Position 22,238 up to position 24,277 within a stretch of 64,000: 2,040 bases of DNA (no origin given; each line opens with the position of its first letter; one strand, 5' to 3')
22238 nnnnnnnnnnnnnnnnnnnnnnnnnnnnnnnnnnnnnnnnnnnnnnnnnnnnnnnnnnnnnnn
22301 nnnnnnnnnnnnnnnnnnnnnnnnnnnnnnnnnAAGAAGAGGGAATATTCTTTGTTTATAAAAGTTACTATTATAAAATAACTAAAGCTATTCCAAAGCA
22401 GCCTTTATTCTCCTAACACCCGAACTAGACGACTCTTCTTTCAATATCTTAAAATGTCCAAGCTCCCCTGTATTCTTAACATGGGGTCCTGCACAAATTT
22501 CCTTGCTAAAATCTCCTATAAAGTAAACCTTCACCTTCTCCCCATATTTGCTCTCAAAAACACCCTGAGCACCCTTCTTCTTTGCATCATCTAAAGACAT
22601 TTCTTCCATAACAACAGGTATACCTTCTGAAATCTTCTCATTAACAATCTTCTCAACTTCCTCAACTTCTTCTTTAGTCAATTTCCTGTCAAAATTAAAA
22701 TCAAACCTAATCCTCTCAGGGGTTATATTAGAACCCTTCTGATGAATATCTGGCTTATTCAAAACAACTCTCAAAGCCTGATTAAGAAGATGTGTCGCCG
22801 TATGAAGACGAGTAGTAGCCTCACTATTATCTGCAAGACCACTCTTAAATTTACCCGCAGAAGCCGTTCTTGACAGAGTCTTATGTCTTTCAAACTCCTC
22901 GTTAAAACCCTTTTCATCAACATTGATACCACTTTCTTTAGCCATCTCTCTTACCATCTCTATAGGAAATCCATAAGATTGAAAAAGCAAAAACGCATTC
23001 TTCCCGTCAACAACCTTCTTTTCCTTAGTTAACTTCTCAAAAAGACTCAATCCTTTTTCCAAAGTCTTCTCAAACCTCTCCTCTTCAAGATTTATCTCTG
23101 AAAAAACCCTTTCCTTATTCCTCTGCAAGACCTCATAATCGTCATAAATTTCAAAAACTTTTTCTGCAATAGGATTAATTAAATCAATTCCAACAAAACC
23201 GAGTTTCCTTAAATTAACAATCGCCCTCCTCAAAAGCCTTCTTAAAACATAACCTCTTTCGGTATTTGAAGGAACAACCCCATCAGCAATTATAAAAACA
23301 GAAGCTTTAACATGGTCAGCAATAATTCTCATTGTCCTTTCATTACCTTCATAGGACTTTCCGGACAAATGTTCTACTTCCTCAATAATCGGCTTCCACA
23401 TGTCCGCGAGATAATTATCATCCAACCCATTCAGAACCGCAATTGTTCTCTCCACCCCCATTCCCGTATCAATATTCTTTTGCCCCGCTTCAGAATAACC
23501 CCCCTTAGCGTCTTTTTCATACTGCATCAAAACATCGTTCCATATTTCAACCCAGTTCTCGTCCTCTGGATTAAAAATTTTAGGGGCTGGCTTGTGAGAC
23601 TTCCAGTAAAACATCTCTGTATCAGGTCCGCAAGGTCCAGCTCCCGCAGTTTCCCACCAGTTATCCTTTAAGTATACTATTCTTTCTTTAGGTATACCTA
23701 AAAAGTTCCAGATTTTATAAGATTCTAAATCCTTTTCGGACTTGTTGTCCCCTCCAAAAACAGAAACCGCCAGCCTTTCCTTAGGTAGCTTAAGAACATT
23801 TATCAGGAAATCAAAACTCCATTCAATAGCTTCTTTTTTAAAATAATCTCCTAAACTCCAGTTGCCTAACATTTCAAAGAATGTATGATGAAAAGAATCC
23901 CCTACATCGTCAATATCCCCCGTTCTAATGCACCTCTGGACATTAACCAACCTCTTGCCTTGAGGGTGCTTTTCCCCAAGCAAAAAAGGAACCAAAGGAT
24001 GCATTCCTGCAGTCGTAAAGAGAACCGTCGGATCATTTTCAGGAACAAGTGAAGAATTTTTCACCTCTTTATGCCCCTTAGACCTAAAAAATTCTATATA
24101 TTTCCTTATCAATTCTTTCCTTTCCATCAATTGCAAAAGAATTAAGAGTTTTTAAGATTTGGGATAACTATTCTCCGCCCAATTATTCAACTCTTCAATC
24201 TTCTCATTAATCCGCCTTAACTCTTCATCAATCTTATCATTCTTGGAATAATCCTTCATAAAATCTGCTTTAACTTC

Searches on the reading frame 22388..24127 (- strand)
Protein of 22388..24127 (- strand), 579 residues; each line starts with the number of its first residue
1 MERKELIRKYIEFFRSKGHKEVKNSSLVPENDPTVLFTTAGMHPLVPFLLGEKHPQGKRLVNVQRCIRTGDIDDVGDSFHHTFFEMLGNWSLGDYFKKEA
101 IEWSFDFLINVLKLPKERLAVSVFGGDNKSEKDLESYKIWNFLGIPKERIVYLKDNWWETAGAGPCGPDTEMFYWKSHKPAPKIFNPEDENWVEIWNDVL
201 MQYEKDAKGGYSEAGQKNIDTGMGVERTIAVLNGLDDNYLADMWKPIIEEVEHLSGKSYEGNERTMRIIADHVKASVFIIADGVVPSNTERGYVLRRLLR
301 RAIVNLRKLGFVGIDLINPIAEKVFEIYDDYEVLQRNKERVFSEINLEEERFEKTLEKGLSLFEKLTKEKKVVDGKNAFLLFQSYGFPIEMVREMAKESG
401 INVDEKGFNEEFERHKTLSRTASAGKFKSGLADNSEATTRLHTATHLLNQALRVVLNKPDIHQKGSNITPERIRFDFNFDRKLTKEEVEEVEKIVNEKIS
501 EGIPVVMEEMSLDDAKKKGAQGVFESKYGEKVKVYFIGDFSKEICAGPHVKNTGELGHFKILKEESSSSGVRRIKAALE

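Call 11: find_related_loci(query=window:22388-24127:-, collection=genome_contigs, flank=6000)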
Query window:22388-24127:- (579 aa) in genome_contigs; peptide patterns used: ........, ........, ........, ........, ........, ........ (x = any residue, [..] = any of these).
598 stretches matched a pattern (row limit reached: there are more); 584 encode a relative of the query (tblastn E <= 1e-3); the best 80 are kept; 80 distinct loci.
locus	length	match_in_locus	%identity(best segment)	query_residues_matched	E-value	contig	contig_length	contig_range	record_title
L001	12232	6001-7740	72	1-579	0e+0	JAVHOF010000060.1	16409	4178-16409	MAG: Candidatus Pacearchaeota archaeon isolate WB01no4_31_21 NODE_1994_length_16409_cov_12.988932, whole genome shotgun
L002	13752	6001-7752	70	1-579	0e+0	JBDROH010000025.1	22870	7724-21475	MAG: archaeon isolate MEGAHIT-group-1.942 k141_12308544, whole genome shotgun sequence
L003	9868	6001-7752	70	1-579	0e+0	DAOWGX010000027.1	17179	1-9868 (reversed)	MAG TPA_asm: Nanoarchaeota archaeon isolate CSMAG_2002 CSMAG_2002_k141_1563688_length_17179_cov_12.9651, whole genome sh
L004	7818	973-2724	70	1-579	0e+0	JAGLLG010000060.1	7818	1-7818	MAG: Candidatus Pacearchaeota archaeon isolate RS_5_10 ROV157_5.bin.10.fa_60, whole genome shotgun sequence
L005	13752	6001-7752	70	1-579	0e+0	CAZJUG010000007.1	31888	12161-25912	MAG TPA_asm: Candidatus Woesearchaeota archaeon isolate binchicken_co27_484 genome assembly, contig: NODE_2435_length_31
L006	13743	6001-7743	70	1-579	0e+0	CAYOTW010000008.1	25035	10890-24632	MAG TPA_asm: Candidatus Woesearchaeota archaeon isolate SRP332253_co1_15 genome assembly, contig: NODE_2996_length_25035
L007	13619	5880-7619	65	3-579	0e+0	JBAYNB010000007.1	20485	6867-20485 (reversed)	MAG: Candidatus Pacearchaeota archaeon isolate SO_2016_LW1_54 scaffold02441_LW64-88_2016, whole genome shotgun sequence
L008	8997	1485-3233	70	1-579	0e+0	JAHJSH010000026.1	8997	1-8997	MAG: Nanoarchaeota archaeon isolate OS_PC_MetaG.mb.194 OS_PC_MetaG.mb.194_k141_517563, whole genome shotgun sequence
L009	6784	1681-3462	69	1-579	0e+0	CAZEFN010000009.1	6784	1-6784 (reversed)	MAG TPA_asm: Candidatus Woesearchaeota archaeon isolate SRP118108_co2_391 genome assembly, contig: k141_720284, whole ge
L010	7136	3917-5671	67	1-578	0e+0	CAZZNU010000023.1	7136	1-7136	MAG TPA_asm: Candidatus Woesearchaeota archaeon isolate binchicken_co157_843 genome assembly, contig: NODE_25896_length_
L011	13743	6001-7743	66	1-579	0e+0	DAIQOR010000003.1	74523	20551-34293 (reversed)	MAG TPA_asm: bacterium isolate CTOTU11692 NODE_196_length_74523_cov_80.104568, whole genome shotgun sequence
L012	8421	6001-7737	68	1-579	0e+0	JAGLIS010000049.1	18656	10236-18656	MAG: Candidatus Pacearchaeota archaeon isolate RS_3_14 ROV157_3.bin.14.fa_49, whole genome shotgun sequence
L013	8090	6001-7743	67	1-579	0e+0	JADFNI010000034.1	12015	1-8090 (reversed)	MAG: Nanoarchaeota archaeon isolate B62T1B5 B62T1B5_NODE6186, whole genome shotgun sequence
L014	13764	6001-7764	64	3-579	0e+0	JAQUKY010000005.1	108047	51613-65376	MAG: Candidatus Nanoarchaeia archaeon isolate STD1_118 NODE_374_length_108047_cov_10.829188_Sandtown_D1, whole genome sh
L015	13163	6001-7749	67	1-579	0e+0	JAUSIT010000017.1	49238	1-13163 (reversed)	MAG: Nanoarchaeota archaeon isolate E14_metabat.bin.268 E14_k141_1023245, whole genome shotgun sequence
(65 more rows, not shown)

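Call 18: find_homologous_proteins(query=window:22388-24127:-, max_evalue=1e-100)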
Query window:22388-24127:- (579 aa): 7998 proteins with E <= 1e-100 among 8000 candidates; the best 120 are listed.
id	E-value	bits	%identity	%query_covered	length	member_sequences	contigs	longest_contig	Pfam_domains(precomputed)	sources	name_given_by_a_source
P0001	0.0e+0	1130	84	100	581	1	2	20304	PF01411.25,PF07973.20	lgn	-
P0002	7.6e-291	984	74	100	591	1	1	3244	PF01411.25,PF07973.20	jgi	jgi:alanyl-tRNA synthetase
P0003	8.8e-287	971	72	100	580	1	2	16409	PF01411.25,PF07973.20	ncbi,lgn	-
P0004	4.0e-283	959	73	100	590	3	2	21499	PF01411.25,PF07973.20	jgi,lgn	-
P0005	1.5e-282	957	72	100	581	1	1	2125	PF01411.25,PF07973.20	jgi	jgi:alanyl-tRNA synthetase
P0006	1.5e-281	953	72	100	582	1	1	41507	PF01411.25,PF07973.20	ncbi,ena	-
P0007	2.8e-281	952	71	100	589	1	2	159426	PF01411.25,PF07973.20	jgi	-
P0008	2.2e-277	940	70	100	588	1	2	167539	PF01411.25,PF07973.20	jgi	jgi:alanyl-tRNA synthetase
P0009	1.4e-276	937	71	100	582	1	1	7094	PF01411.25,PF07973.20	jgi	-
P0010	1.5e-276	937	71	100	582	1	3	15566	PF01411.25,PF07973.20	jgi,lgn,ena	-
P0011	2.3e-276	936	70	100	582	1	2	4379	PF01411.25,PF07973.20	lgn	-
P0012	2.8e-276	936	71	100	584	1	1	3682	PF01411.25,PF07973.20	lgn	-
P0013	1.4e-275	934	70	100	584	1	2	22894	PF01411.25,PF07973.20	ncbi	ncbi:MAG: alanine--tRNA ligase [archaeon]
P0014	2.4e-275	933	70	100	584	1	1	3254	PF01411.25,PF07973.20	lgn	-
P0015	2.2e-274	930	70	100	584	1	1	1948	PF01411.25,PF07973.20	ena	-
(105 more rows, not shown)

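Call 20: find_encoding_contigs(protein=P0001, flank=5000, max_places=4)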
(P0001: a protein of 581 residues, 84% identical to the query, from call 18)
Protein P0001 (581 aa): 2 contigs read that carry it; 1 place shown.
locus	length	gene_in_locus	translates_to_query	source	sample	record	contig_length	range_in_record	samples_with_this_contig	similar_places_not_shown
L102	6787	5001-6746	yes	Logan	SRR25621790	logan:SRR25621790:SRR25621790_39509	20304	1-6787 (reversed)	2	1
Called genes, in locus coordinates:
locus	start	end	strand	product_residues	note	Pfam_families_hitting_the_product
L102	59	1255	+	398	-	PF04894:Nre_N, PF04895:Nre_C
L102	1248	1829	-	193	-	PF01944:SpoIIM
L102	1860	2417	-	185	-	PF04542:Sigma70_r2, PF08281:Sigma70_r4_2 (weak)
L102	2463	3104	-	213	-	PF08551:DUF1751 (weak), PF01694:Rhomboid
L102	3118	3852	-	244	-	PF02002:TFIIE_alpha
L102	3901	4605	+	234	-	-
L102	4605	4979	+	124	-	-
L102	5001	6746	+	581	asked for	PF01411:tRNA-synt_2c, PF07973:tRNA_SAD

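Call 21: find_encoding_contigs(protein=P0004, flank=5000, max_places=3)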
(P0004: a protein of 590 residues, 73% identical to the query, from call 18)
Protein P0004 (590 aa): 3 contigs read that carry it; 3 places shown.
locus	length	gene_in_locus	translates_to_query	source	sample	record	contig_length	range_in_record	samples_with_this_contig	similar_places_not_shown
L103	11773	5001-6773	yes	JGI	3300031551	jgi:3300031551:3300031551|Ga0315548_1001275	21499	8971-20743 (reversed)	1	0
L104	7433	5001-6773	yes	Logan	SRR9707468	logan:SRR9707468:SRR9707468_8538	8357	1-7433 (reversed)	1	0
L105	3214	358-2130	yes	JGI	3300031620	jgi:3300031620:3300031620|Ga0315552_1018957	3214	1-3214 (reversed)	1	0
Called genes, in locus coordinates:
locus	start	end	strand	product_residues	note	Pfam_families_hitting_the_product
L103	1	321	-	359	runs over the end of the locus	?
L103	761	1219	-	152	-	-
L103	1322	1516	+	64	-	-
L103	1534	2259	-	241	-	PF01944:SpoIIM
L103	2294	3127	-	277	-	PF01694:Rhomboid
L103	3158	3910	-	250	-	PF02002:TFIIE_alpha, PF22536:WHD_POLR3C (faint)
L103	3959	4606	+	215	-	-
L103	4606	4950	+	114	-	-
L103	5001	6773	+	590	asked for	PF01411:tRNA-synt_2c, PF07973:tRNA_SAD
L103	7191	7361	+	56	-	-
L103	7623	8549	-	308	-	PF00413:Peptidase_M10, PF07705:CARDB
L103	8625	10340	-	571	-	PF08915:tRNA-Thr_ED, PF00587:tRNA-synt_2b, PF03129:HGTP_anticodon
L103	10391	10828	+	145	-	-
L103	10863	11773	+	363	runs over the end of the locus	PF06745:ATPase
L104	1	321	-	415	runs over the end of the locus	?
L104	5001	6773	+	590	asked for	PF01411:tRNA-synt_2c, PF07973:tRNA_SAD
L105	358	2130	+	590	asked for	PF01411:tRNA-synt_2c, PF07973:tRNA_SAD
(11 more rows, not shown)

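Call 39: find_encoding_contigs(protein=P0002, flank=3000, max_places=2)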
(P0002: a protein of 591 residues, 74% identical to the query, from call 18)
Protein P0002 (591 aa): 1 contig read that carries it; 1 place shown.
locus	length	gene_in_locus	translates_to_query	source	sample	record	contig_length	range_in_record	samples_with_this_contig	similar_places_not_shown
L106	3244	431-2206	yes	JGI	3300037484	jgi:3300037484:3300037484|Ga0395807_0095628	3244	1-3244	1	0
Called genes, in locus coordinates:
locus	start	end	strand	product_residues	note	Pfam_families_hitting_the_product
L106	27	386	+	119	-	-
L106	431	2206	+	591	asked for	PF01411:tRNA-synt_2c, PF07973:tRNA_SAD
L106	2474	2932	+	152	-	-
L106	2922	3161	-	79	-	PF20582:UPF0758_N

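Call 40: find_encoding_contigs(protein=P0006, flank=3000, max_places=2)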
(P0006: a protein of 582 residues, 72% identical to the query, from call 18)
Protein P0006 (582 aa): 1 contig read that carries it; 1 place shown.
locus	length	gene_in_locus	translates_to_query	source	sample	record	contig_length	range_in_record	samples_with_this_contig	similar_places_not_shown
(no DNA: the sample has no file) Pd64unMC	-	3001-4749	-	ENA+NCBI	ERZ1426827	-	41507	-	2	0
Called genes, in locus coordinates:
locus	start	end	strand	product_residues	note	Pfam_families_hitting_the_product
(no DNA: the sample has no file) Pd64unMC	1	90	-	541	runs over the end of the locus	PF01180:DHO_dh, PF01207:Dus (faint)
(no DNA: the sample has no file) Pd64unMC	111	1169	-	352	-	-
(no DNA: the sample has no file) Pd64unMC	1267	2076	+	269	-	-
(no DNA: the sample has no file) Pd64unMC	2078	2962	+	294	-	PF00215:OMPdecase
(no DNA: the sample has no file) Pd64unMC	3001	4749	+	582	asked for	PF01411:tRNA-synt_2c, PF07973:tRNA_SAD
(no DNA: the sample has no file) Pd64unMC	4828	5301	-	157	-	-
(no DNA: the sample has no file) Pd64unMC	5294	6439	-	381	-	-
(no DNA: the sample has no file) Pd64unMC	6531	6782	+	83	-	PF13396:PLDc_N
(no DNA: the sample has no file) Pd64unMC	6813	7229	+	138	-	PF06210:DUF1003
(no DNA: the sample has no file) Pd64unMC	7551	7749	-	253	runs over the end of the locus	PF00753:Lactamase_B, PF23023:Anti-Pycsar_Apyc1, PF12706:Lactamase_B_2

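Call 41: find_encoding_contigs(protein=P0007, flank=3000, max_places=2)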
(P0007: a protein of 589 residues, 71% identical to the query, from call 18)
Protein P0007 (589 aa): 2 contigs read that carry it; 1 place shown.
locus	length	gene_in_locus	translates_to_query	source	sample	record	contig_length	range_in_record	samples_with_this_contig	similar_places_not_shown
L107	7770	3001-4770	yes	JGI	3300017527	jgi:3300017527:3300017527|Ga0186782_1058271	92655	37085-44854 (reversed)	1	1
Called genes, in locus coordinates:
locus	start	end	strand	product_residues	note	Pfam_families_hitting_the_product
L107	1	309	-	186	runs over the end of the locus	PF01944:SpoIIM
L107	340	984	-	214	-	PF01694:Rhomboid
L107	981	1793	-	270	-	PF02002:TFIIE_alpha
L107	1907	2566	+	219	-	-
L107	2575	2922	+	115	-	-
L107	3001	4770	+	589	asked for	PF01411:tRNA-synt_2c, PF07973:tRNA_SAD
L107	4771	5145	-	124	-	PF06210:DUF1003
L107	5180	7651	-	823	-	PF00133:tRNA-synt_1, PF09334:tRNA-synt_1g, PF01406:tRNA-synt_1e (faint), PF13603:tRNA-synt_1_2, PF00133:tRNA-synt_1, PF09334:tRNA-synt_1g, PF08264:Anticodon_1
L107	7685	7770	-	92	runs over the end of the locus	-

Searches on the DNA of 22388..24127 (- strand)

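Call 24: search_rna_families(sources=[L001, L005, L006, L007, L009, L010, L011, L013, L014, L016, L017], threshold=gathering)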
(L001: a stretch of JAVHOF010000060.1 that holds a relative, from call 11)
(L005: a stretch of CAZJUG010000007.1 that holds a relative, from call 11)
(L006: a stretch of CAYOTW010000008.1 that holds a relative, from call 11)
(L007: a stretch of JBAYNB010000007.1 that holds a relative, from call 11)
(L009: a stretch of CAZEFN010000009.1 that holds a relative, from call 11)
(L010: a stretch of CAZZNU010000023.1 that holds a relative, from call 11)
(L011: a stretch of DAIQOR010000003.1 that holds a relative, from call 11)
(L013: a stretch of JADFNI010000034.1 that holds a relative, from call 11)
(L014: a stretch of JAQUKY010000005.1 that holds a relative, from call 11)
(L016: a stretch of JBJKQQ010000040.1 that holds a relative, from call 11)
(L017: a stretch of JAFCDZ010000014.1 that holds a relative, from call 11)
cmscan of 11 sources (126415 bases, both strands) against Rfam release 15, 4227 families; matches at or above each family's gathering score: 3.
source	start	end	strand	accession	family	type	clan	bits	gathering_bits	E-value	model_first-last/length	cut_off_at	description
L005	5778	5848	+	RF00005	tRNA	Gene; tRNA;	CL00001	60.4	29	2.7e-10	1-71/71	no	tRNA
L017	722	842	+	RF00005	tRNA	Gene; tRNA;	CL00001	55.8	29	5e-09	1-71/71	no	tRNA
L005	3301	3372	+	RF00005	tRNA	Gene; tRNA;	CL00001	54.5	29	1.2e-08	1-71/71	no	tRNA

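Call 50: search_rna_families(sources=[L097, L092, L015], threshold=gathering)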
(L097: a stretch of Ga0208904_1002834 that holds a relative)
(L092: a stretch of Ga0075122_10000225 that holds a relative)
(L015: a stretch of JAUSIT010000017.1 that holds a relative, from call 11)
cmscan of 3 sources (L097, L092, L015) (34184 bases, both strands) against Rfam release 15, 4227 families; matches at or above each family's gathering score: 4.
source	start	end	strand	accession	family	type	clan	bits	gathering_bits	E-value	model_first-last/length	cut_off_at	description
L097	8865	8982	-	RF00005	tRNA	Gene; tRNA;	CL00001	60.5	29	7e-11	1-71/71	no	tRNA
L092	1897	1969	+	RF00005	tRNA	Gene; tRNA;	CL00001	55.6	29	1.6e-09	1-71/71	no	tRNA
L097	10336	10494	+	RF00005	tRNA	Gene; tRNA;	CL00001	47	29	3.5e-07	1-71/71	no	tRNA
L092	7684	7845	-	RF00005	tRNA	Gene; tRNA;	CL00001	46.8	29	4.2e-07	1-71/71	no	tRNA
